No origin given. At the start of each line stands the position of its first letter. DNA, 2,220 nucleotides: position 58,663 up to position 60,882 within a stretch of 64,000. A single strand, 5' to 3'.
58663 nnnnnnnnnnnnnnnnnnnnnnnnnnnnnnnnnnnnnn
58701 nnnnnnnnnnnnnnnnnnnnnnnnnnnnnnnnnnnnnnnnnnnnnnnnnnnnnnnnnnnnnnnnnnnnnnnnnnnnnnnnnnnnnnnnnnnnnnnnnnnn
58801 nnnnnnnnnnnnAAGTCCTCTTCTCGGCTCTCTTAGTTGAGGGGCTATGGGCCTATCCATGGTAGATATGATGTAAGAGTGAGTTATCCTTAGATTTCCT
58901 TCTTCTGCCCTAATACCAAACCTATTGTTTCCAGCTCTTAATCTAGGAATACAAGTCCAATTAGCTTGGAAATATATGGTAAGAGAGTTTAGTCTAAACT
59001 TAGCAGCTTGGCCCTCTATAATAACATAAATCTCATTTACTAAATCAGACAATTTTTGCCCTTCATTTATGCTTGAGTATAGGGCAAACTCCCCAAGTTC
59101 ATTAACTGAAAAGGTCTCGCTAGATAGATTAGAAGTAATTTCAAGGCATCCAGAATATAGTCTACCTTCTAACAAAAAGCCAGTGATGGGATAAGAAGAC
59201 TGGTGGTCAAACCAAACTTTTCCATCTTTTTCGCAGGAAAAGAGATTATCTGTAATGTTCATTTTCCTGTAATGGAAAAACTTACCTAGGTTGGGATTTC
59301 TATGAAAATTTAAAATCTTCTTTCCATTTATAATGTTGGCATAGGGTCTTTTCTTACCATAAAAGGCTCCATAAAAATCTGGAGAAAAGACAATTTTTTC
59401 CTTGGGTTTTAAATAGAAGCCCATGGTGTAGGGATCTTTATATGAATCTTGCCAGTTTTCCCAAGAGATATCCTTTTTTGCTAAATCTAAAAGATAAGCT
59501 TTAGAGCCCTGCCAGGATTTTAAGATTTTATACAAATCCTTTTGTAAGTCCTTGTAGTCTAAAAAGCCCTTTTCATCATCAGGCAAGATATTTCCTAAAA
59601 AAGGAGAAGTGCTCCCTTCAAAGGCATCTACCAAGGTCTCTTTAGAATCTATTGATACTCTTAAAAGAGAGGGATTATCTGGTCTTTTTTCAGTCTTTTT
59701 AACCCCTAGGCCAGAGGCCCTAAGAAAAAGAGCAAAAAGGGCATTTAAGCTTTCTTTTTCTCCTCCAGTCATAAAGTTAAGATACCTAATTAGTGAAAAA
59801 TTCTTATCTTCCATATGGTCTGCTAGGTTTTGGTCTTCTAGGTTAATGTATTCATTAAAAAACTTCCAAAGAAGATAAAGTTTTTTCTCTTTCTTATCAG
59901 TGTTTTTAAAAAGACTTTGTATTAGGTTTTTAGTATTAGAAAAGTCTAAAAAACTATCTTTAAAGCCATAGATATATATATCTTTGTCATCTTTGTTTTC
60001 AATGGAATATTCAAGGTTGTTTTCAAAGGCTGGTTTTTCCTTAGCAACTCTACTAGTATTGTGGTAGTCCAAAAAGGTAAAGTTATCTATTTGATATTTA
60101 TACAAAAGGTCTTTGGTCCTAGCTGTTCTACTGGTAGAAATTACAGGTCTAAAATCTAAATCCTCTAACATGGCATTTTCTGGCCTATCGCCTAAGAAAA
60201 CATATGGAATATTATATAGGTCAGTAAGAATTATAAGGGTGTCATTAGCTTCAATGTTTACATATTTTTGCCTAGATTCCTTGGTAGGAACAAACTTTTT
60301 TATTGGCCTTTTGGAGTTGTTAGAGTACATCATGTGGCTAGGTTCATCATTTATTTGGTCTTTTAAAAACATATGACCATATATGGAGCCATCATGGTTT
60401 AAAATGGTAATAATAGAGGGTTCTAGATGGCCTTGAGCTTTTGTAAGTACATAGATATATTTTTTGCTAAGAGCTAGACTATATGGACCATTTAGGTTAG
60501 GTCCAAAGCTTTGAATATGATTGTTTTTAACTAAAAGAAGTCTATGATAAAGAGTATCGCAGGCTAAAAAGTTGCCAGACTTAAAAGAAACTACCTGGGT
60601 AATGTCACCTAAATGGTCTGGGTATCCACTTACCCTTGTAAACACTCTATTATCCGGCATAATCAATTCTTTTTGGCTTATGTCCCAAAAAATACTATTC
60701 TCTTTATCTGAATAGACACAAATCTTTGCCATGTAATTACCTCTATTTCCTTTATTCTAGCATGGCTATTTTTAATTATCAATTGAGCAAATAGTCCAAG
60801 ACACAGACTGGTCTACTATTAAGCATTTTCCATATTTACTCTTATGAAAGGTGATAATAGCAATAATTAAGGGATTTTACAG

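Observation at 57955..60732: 925-aa uncharacterised partner protein with possible inactivated transglutaminase/PNGase-like core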

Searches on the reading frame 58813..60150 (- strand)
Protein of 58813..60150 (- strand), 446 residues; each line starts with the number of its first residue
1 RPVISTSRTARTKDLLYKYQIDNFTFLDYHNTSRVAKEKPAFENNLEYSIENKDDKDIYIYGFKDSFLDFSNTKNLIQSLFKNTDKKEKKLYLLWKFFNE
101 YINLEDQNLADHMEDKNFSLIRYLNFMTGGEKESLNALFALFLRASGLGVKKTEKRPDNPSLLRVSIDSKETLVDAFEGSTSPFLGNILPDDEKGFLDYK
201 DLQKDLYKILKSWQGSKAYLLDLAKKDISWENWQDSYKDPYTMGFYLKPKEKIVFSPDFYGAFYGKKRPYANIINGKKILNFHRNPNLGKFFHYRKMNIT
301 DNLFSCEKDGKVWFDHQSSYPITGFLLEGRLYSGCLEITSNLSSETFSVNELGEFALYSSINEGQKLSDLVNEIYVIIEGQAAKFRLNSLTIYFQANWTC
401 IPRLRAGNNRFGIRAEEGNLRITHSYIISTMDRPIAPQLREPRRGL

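Call 27: search_solved_structures(query=A4, max_evalue=10, show_alignments=3)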
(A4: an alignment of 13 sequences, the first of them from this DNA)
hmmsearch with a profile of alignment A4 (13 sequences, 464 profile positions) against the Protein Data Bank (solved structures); distinct sequences matched with E-value up to 10: 5.
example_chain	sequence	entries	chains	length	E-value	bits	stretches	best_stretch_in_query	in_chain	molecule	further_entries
4qqr_A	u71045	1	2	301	0.19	13.7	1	113-241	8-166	3,5-epimerase/4-reductase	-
6rhv_C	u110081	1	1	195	0.67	11.9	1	57-141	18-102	Integrin alpha-M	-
9hll_A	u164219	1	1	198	0.7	11.8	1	57-141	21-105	Integrin alpha-M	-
9dx1_C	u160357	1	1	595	1.1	11.2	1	222-339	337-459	Nucleoporin SEH1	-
8q30_A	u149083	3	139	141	1.6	10.6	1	38-63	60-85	DUF4352 domain-containing protein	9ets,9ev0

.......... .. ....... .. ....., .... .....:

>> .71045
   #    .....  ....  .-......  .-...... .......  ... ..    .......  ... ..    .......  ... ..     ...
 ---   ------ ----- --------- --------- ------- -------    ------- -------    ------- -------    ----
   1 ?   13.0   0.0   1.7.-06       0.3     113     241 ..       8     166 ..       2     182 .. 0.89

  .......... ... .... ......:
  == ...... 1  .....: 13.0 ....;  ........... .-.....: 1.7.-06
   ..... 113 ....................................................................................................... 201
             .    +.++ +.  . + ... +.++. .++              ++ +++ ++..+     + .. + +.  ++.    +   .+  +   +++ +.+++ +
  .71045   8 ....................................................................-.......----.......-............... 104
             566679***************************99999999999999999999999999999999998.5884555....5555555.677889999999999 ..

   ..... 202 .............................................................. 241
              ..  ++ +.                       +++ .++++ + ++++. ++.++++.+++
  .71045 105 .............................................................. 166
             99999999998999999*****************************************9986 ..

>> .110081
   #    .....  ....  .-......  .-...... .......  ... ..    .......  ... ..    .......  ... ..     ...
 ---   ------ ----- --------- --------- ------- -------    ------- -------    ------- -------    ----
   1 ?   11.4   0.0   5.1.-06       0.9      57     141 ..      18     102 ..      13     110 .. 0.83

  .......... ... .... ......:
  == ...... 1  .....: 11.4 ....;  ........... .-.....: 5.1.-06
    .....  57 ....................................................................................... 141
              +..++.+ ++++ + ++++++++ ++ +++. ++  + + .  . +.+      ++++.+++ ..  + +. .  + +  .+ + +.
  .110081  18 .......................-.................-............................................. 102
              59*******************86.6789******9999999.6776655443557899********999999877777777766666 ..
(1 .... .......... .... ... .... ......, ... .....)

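Call 28: find_homologous_proteins(query=A4, max_evalue=0.00001)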
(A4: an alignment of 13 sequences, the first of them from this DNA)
Query A4 (13 sequences) (436 aa, profile of the alignment): 247 proteins with E <= 0.00001 among 6991 candidates; the best 120 are listed.
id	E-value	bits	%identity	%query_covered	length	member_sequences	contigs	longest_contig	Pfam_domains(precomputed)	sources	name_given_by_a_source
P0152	2.0e-116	408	30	8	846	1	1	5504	PF25788.3,PF05345.19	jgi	jgi:hypothetical protein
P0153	3.2e-116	407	30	8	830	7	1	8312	PF25788.3,PF05345.19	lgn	-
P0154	3.4e-116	407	-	-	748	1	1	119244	PF25788.3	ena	-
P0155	3.8e-116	407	37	9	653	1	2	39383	-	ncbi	ncbi:MAG: hypothetical protein ACYC35_28250 [Pirellulales bacterium]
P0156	5.0e-115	403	30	14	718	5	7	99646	PF25788.3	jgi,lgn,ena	-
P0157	1.3e-114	402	30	8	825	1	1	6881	PF25788.3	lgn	-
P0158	2.6e-114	401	26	14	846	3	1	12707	PF25788.3,PF05345.19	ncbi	-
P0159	6.2e-114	399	33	8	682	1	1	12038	-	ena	-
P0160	1.1e-113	399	33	8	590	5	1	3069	-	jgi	-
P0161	1.8e-113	398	-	-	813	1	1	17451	PF25788.3,PF05345.19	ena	-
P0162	7.4e-113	396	30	9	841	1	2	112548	PF25788.3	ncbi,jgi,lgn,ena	-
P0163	1.0e-112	395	-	-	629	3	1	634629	PF25788.3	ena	-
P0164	1.7e-112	395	-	-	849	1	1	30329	PF25788.3,PF05345.19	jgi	-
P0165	2.4e-112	394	33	8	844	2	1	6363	PF25788.3,PF05345.19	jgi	jgi:hypothetical protein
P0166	2.8e-111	391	29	8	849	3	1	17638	PF25788.3,PF05345.19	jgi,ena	-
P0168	1.8e-110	388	32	10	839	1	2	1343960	PF25788.3,PF05345.19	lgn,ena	-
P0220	2.3e-92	328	-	-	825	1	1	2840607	PF25788.3,PF05345.19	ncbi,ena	-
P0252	1.4e-90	322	-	-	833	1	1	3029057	PF25788.3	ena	-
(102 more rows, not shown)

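Call 39: find_encoding_contigs(protein=P0168, flank=8000, max_places=2)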
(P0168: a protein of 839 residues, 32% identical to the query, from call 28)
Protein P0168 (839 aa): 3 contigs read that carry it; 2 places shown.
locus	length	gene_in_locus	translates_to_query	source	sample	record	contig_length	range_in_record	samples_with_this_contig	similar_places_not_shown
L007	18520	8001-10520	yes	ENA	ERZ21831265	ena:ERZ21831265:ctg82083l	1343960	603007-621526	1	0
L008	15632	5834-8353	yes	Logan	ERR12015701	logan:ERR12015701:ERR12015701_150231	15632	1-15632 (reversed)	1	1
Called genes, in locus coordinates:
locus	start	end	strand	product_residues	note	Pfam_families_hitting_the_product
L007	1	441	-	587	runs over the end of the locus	PF04542:Sigma70_r2, PF08281:Sigma70_r4_2, PF04545:Sigma70_r4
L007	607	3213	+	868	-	PF01555:N6_N4_Mtase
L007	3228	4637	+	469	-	PF13175:AAA_15, PF13304:AAA_21 (weak), PF13175:AAA_15 (weak)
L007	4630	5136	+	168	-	-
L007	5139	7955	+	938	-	PF04851:ResIII (weak)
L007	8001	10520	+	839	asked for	PF25788:Ig_Rha78A_N (weak), PF05345:He_PIG (weak)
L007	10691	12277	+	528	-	PF17657:DNA_pol3_finger, PF14579:HHH_6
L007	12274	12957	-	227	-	PF08242:Methyltransf_12 (weak), PF13649:Methyltransf_25 (weak)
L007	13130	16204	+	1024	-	PF07494:Reg_prop (weak), PF23748:Beta-prop_LRRK2 (faint), PF07495:Y_Y_Y, PF07730:HisKA_3 (weak), PF02518:HATPase_c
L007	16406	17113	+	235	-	PF00072:Response_reg, PF00196:GerE, PF08281:Sigma70_r4_2 (weak), PF13384:HTH_23 (faint)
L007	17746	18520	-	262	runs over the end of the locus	PF01182:Glucosamine_iso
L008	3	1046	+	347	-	?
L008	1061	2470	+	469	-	PF13175:AAA_15, PF13304:AAA_21 (weak), PF13175:AAA_15 (weak)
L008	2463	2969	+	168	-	-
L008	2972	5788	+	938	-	PF04851:ResIII (weak)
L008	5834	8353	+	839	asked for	PF25788:Ig_Rha78A_N (weak), PF05345:He_PIG (weak)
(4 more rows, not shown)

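Call 40: find_encoding_contigs(protein=P0220, flank=8000, max_places=2)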
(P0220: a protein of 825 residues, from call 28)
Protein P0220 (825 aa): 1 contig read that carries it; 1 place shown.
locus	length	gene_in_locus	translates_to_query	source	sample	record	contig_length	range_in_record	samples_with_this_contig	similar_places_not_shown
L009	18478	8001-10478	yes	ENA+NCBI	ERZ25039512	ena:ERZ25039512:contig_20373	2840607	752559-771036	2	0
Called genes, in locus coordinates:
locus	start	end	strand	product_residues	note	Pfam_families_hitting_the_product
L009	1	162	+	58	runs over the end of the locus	-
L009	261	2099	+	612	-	PF17803:Cadherin_4 (weak), PF17963:Big_9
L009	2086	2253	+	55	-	-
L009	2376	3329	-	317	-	-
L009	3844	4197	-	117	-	PF04342:DMT_6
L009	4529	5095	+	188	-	-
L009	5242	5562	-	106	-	PF00381:PTS-HPr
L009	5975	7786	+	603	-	-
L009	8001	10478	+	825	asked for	PF05345:He_PIG (faint), PF25788:Ig_Rha78A_N (weak)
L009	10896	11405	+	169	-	PF04542:Sigma70_r2, PF08281:Sigma70_r4_2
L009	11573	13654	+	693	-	PF12450:vWF_A, PF00092:VWA, PF13519:VWA_2, PF13768:VWA_3, PF12034:YfbK_C (weak)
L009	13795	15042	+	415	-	-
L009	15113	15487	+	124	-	-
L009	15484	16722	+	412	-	-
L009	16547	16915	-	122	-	PF00589:Phage_integrase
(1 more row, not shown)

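Call 41: find_encoding_contigs(protein=P0252, flank=8000, max_places=2)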
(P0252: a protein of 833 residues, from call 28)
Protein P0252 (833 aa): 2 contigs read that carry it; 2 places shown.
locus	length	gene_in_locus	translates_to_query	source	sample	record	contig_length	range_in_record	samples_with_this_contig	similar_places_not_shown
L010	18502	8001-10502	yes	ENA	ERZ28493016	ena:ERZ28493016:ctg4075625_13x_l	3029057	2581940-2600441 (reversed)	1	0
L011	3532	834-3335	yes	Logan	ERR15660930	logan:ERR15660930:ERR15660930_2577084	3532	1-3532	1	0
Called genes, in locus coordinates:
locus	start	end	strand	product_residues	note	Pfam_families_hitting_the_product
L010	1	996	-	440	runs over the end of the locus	PF01011:PQQ (faint), PF13360:PQQ_2, PF13570:Beta-prop_ACSF4 (faint), PF13360:PQQ_2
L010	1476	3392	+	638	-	PF02771:Acyl-CoA_dh_N, PF02770:Acyl-CoA_dh_M, PF00441:Acyl-CoA_dh_1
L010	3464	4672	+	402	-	PF04389:Peptidase_M28 (weak), PF01546:Peptidase_M20, PF07687:M20_dimer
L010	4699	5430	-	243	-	PF00106:adh_short, PF08659:KR, PF13561:adh_short_C2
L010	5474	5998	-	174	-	PF00293:NUDIX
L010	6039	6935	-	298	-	PF04909:Amidohydro_2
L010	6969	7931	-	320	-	PF04909:Amidohydro_2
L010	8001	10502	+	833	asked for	PF25788:Ig_Rha78A_N (faint)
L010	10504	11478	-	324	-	PF00535:Glycos_transf_2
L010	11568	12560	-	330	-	PF08240:ADH_N, PF00107:ADH_zinc_N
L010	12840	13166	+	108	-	PF00085:Thioredoxin, PF14595:Thioredoxin_9, PF13098:Thioredoxin_2, PF13905:Thioredoxin_8 (faint)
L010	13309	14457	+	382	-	-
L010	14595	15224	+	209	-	PF01725:Ham1p_like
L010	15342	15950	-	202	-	PF04299:FMN_bind_2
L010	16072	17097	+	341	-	PF25182:NonGDSL (weak), PF00657:Lipase_GDSL, PF04311:DUF459, PF13472:Lipase_GDSL_2, PF07876:Dabb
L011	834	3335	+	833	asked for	PF25788:Ig_Rha78A_N (faint)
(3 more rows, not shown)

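Call 54: search_protein_families(library=pfam, alignment_id=A4, max_evalue=0.05)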
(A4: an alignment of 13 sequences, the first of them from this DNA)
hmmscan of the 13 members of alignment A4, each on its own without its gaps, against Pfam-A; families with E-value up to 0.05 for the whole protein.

A. member 1, seq(436 aa): 1 family
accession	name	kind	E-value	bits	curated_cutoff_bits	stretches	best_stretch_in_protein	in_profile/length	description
PF20455.3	DUF6708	-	0.016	15.4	27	1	63-129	91-161/200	Family of unknown function (DUF6708)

B. families by the number of members that match (of 13 scanned): 2 families
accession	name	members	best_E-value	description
PF01841.26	Transglut_core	6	5e-08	Transglutaminase-like superfamily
PF20455.3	DUF6708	1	0.016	Family of unknown function (DUF6708)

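Call 62: predict_structure(alignment_id=A6)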
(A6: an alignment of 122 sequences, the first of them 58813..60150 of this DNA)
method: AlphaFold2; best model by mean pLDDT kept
length: 446 residues; sequences in the alignment: 122
mean_pLDDT: 80.6   pTM: 0.82
mean pLDDT of the five models: 80.6, 79.7, 75.8, 75.5, 73.5
residues with pLDDT >= 90: 173; 70-90: 170; 50-70: 75; < 50: 28
segments of 3 or more residues with pLDDT < 50: 185-194, 431-435, 437-446
pLDDT, mean of each block of 10 residues (from residue 1): 80 82 74 60 75 95 86 93 93 88 62 68 77 79 90 69 84 73 45 59 77 67 72 67 93 86 79 87 89 95 95 94 96 97 94 96 79 93 97 90 82 93 80 45 36
secondary structure, 60 per line:
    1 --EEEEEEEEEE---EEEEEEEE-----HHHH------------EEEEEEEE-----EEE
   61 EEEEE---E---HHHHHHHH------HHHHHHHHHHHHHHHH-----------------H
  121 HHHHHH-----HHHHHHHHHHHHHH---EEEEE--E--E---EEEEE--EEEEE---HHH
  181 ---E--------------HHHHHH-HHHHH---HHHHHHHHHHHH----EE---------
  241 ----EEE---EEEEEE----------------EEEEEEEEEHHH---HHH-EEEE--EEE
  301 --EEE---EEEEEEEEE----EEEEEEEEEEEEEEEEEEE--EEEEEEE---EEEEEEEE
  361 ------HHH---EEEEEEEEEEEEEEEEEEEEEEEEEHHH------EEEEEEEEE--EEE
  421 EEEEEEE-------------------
elements in order: E3-12 E16-23 H29-32 E45-52 E58-65 H73-80 H87-102 H120-126 H132-145 E149-153 E163-167 E170-174 H199-204 H206-210 H214-225 E245-247 E251-256 E273-281 E292-295 E298-300 E303-305 E309-317 E322-340 E343-349 E353-360 E373-397 E407-415 E418-427

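Call 75: fold_search(model_id=the predicted structure, library=pdb)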
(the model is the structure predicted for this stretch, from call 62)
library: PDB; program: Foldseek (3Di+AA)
matches with E <= 10: 1694; with E <= 0.001: 25
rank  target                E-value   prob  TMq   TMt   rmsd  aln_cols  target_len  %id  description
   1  9jsk_B                1.2e-04  1.00  0.19  0.19   4.8       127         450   12  Clostridium perfringens iota toxin pore Ib in prepore IV state (released 2025-05-14)
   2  8j3x_B                2.4e-04  1.00  0.16  0.18   5.6       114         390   17  Crystal structure of CBM6E from Saccharophagus degradans (released 2024-04-24)
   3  9jsm_E                2.7e-04  1.00  0.19  0.19   5.0       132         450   14  Clostridium perfringens iota toxin pore Ib in prepore VI state (released 2025-05-14)
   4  4w8j                  3.4e-04  1.00  0.18  0.09   5.4       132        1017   12  Structure of the full-length insecticidal protein Cry1Ac reveals intriguing details of toxin packaging into in vivo form (released 2014-09-17)
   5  8hhe_B                3.6e-04  0.38  0.12  0.09  21.6       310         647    9  Crystal structure of Cry5B from Bacillus thuringiensis at 4.5 A resolution (released 2022-12-07)
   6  8hhe_A                3.6e-04  0.33  0.11  0.08  21.3       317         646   10  Crystal structure of Cry5B from Bacillus thuringiensis at 4.5 A resolution (released 2022-12-07)
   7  9jsm_A                4.1e-04  1.00  0.19  0.19   4.8       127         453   13  Clostridium perfringens iota toxin pore Ib in prepore VI state (released 2025-05-14)
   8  8j3x_A                4.8e-04  1.00  0.16  0.18   5.7       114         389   17  Crystal structure of CBM6E from Saccharophagus degradans (released 2024-04-24)
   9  9qxq                  5.4e-04  1.00  0.17  0.08   5.5       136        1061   11  native structure of full-length pesticidal protein Cry1Ca18 at pH9, from crystals formed in vivo (released 2026-02-11)
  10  4d8m                  5.4e-04  0.90  0.17  0.14  18.6       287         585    9  Crystal structure of Bacillus thuringiensis Cry5B nematocidal toxin (released 2012-12-19)
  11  9jsk_C                6.4e-04  1.00  0.19  0.19   5.0       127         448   12  Clostridium perfringens iota toxin pore Ib in prepore IV state (released 2025-05-14)
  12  9jsl_D                6.8e-04  1.00  0.19  0.19   4.8       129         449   14  Clostridium perfringens iota toxin pore Ib in prepore V state (released 2025-05-14)
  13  8j3y_A                7.6e-04  1.00  0.16  0.18   5.9       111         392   15  Crystal structure of CBM6E E168Q in complex with oligosaccharides (released 2024-04-24)
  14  8i4m_A                8.1e-04  0.75  0.14  0.08  24.9       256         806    7  Portal-tail complex structure of the Cyanophage P-SCSP1u (released 2023-11-01)
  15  2waa                  8.5e-04  1.00  0.20  0.25   8.3       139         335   11  Structure of a family two carbohydrate esterase from Cellvibrio japonicus (released 2009-03-24)
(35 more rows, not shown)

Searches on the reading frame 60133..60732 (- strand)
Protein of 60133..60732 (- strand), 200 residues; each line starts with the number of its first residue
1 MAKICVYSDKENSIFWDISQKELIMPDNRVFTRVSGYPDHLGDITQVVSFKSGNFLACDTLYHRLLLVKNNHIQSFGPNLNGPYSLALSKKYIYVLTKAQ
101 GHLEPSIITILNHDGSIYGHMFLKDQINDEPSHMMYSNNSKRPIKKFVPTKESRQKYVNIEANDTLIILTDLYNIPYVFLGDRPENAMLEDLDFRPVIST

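Call 98: search_protein_families(library=pfam, proteins=[window:60133-60732:-], max_evalue=1)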
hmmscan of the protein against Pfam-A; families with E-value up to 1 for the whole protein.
window:60133-60732:- (200 aa): 0 families
